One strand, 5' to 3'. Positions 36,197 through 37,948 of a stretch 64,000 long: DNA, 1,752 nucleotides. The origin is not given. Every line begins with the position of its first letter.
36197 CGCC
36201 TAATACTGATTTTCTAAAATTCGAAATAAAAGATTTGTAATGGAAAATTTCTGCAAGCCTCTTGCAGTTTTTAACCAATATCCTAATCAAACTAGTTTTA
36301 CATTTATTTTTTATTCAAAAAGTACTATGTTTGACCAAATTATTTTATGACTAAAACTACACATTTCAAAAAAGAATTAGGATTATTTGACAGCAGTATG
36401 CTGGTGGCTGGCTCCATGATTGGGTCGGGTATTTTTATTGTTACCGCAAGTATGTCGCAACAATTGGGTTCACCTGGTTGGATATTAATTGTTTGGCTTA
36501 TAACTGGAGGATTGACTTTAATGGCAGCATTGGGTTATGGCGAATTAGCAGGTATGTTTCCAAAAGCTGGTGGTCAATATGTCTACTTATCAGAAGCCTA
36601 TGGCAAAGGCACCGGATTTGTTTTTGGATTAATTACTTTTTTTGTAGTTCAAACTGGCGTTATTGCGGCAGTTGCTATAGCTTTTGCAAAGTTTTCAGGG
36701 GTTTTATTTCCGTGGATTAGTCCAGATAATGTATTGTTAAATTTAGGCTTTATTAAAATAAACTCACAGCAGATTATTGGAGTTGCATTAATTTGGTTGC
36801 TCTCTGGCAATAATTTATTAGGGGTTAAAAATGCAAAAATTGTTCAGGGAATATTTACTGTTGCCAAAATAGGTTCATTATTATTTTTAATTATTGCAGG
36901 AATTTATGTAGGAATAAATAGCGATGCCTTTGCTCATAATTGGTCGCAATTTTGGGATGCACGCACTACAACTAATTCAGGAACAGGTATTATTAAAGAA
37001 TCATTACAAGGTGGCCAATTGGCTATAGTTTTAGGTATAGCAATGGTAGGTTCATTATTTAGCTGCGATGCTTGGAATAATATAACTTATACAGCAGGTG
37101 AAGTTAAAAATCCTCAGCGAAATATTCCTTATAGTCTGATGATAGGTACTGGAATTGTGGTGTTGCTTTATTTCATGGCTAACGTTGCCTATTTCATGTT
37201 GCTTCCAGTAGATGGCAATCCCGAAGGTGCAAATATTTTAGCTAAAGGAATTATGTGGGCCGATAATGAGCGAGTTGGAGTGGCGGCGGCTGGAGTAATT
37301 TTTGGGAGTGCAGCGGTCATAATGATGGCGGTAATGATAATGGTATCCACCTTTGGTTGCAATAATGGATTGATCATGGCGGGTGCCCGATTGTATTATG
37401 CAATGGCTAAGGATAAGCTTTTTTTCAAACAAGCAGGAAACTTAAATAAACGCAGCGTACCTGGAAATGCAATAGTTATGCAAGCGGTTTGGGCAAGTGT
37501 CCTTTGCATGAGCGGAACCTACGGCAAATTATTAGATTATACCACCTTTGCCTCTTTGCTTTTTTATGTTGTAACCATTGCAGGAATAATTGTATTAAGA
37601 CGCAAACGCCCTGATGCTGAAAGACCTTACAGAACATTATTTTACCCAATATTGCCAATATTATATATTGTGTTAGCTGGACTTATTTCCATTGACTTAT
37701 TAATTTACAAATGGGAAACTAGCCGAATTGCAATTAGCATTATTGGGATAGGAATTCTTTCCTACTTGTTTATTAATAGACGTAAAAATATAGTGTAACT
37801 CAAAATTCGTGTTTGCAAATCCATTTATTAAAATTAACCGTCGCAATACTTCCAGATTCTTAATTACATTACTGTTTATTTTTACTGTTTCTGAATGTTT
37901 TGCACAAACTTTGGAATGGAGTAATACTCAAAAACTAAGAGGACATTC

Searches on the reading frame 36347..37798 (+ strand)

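Call 72: search_protein_families(library=pfam, proteins=[window:36347-37798:+], max_evalue=0.00001)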
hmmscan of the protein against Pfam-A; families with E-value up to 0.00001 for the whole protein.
window:36347-37798:+ (483 aa): 2 families
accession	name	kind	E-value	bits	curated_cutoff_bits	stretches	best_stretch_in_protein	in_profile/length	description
PF13520.12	AA_permease_2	-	1.4e-54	186.1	27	1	11-444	1-400/427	Amino acid permease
PF00324.27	AA_permease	-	1.9e-35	122.9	24.6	1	17-454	3-423/470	Amino acid permease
